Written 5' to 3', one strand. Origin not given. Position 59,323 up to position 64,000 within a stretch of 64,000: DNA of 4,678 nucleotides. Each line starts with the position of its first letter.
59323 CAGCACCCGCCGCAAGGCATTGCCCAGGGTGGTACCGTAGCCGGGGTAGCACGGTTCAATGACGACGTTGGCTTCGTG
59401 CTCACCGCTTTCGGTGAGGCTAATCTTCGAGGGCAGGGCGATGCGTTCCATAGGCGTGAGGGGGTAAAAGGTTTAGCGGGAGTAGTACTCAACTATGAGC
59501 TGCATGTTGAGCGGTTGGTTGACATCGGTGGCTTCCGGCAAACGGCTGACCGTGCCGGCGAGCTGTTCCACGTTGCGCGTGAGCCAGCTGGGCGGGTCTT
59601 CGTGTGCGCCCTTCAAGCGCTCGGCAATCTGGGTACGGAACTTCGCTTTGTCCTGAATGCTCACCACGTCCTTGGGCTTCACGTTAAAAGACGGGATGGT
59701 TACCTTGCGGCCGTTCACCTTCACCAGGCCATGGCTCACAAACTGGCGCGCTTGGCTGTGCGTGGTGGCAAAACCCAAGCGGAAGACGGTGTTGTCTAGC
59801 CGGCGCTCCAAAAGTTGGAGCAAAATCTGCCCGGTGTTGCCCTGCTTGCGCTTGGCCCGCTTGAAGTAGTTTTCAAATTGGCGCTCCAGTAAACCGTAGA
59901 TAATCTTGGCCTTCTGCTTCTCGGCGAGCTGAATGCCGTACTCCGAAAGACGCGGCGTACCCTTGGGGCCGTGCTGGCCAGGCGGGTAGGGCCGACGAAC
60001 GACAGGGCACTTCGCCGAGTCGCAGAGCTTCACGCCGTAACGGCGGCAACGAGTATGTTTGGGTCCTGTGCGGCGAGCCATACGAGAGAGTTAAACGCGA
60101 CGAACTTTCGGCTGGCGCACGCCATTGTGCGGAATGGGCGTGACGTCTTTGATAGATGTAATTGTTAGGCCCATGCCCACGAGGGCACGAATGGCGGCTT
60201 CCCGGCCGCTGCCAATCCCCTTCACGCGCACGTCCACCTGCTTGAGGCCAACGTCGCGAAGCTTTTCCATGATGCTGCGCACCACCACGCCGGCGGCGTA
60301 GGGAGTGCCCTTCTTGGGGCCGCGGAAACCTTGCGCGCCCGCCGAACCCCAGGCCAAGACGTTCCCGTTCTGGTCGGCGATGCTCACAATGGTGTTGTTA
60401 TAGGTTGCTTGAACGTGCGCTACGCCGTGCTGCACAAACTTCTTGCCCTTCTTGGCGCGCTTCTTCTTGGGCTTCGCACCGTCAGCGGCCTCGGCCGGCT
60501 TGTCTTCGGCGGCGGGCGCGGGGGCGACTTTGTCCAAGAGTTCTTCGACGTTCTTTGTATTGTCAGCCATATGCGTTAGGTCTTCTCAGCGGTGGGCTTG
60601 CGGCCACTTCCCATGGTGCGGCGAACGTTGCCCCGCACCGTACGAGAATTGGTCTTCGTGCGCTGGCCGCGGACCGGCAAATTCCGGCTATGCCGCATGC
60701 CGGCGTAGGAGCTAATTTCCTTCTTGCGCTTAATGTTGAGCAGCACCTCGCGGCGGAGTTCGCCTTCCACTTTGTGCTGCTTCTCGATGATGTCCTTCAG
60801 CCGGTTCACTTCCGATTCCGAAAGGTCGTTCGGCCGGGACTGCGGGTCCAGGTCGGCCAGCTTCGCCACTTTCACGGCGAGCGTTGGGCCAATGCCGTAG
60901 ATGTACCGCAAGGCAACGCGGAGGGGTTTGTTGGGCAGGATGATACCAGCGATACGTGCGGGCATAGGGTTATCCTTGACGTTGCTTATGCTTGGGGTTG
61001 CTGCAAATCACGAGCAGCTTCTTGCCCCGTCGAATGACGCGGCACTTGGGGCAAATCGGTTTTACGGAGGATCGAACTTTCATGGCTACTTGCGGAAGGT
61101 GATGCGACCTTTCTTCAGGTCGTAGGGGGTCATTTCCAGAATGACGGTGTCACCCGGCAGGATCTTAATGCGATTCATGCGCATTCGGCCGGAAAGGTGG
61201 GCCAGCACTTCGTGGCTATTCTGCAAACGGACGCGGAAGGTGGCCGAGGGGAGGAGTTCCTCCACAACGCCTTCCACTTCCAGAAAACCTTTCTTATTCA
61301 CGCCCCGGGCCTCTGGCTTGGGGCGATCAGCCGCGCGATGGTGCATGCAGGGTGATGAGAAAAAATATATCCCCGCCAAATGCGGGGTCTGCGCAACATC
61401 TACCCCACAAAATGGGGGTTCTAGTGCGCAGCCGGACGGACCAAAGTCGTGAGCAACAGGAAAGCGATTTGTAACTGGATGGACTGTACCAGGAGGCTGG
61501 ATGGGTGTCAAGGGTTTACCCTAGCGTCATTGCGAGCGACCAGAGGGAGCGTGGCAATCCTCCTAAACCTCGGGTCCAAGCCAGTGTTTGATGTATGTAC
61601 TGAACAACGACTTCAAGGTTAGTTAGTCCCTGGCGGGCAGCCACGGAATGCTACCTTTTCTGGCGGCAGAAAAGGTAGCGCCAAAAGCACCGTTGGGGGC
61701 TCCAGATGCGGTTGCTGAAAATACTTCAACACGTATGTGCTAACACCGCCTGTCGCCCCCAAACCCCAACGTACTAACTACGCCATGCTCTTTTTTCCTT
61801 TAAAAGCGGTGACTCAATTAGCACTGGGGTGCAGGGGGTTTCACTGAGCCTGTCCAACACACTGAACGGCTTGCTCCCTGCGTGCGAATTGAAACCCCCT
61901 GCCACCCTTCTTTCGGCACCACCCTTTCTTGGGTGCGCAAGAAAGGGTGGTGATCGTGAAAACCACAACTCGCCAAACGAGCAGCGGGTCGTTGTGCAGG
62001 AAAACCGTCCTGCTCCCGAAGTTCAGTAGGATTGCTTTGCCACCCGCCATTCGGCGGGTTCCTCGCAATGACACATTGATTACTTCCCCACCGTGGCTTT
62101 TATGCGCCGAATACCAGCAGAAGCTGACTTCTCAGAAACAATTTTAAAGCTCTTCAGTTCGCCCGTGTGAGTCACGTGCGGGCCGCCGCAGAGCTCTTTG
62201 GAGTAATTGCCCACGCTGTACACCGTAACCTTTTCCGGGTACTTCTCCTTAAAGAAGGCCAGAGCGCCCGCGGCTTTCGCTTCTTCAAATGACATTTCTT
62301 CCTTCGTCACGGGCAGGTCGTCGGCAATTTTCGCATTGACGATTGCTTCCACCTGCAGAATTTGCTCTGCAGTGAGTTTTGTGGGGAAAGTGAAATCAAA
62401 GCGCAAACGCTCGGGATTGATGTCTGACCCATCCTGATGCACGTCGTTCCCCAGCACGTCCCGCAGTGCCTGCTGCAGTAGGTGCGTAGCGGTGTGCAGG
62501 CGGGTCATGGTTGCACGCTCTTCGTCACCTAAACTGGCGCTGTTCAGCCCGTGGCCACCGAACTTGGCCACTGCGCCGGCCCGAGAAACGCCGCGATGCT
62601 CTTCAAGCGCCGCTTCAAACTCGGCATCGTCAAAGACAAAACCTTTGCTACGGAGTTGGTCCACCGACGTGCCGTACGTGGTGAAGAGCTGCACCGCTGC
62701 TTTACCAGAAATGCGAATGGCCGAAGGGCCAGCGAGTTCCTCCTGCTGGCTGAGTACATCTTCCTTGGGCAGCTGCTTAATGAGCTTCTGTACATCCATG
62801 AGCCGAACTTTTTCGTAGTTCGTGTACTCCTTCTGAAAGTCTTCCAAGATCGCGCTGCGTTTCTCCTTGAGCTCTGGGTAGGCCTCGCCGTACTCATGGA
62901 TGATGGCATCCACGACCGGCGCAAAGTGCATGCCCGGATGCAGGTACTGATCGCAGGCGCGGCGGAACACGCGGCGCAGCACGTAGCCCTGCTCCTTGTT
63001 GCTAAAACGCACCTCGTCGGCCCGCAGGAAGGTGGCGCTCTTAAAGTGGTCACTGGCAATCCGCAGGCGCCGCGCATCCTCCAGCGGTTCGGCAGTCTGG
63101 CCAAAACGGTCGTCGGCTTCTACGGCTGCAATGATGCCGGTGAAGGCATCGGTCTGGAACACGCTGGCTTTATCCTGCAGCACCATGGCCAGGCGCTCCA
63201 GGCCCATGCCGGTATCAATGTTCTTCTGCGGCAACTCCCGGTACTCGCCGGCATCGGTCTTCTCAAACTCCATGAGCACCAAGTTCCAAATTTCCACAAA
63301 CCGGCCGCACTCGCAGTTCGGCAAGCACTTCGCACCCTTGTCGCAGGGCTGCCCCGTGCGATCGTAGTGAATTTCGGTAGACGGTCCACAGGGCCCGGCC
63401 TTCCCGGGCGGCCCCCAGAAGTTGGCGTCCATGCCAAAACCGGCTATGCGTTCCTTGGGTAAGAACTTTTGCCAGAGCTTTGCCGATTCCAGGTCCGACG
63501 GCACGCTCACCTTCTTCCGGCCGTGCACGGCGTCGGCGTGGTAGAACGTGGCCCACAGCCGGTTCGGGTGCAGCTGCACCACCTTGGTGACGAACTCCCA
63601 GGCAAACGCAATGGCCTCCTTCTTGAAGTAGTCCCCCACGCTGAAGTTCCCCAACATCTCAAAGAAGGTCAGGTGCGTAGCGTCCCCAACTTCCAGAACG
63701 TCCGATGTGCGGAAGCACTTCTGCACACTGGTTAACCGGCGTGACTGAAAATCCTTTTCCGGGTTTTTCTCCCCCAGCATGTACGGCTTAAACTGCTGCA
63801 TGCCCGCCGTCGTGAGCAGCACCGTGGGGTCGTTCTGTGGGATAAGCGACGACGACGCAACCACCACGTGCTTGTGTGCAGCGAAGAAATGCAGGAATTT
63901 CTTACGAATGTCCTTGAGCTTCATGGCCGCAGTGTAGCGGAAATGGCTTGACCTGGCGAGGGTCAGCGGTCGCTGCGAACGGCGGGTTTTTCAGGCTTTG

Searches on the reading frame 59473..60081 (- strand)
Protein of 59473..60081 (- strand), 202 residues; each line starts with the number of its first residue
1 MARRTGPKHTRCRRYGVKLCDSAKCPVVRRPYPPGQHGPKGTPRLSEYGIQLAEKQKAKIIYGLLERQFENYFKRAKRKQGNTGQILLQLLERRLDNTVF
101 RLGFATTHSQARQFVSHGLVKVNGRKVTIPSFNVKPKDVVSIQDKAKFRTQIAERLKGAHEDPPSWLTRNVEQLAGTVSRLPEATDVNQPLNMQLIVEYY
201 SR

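Call 58: search_protein_families(library=pfam, proteins=[window:59473-60081:-], max_evalue=0.001)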
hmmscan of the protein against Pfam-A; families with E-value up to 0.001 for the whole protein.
window:59473-60081:- (202 aa): 3 families
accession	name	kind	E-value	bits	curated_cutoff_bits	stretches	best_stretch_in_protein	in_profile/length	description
PF00163.24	Ribosomal_S4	-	8.6e-28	97.3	23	1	3-92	1-95/95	Ribosomal protein S4/S9 N-terminal domain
PF01479.30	S4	-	1.8e-19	69.6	22.8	1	93-140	1-48/48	S4 domain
PF22421.1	SYY_C-terminal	-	0.00075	19.8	27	0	98-139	24-65/83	Tyrosine--tRNA ligase SYY-like C-terminal domain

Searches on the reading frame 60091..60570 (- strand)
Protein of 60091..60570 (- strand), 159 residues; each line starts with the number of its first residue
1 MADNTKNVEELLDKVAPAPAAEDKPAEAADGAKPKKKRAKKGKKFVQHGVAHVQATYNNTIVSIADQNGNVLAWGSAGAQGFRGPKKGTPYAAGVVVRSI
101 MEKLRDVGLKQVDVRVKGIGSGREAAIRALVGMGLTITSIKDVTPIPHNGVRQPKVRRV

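Call 58: search_protein_families(library=pfam, proteins=[window:60091-60570:-], max_evalue=0.001)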
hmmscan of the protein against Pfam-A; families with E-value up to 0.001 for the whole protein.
window:60091-60570:- (159 aa): 1 family
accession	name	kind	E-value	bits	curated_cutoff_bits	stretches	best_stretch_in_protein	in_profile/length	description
PF00411.24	Ribosomal_S11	-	2.5e-40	137.7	25.1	1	49-158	1-110/110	Ribosomal protein S11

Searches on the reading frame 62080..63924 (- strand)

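Call 58: search_protein_families(library=pfam, proteins=[window:62080-63924:-], max_evalue=0.001)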
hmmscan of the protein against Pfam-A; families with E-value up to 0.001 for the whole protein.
window:62080-63924:- (614 aa): 2 families
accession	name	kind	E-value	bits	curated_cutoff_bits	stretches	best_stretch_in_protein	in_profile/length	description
PF01411.24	tRNA-synt_2c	-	8.1e-110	368.4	30.3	1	5-452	1-433/552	tRNA synthetases class II (A)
PF07973.19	tRNA_SAD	-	4.4e-17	62.2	24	1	566-608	1-43/44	Threonyl and Alanyl tRNA synthetase second additional domain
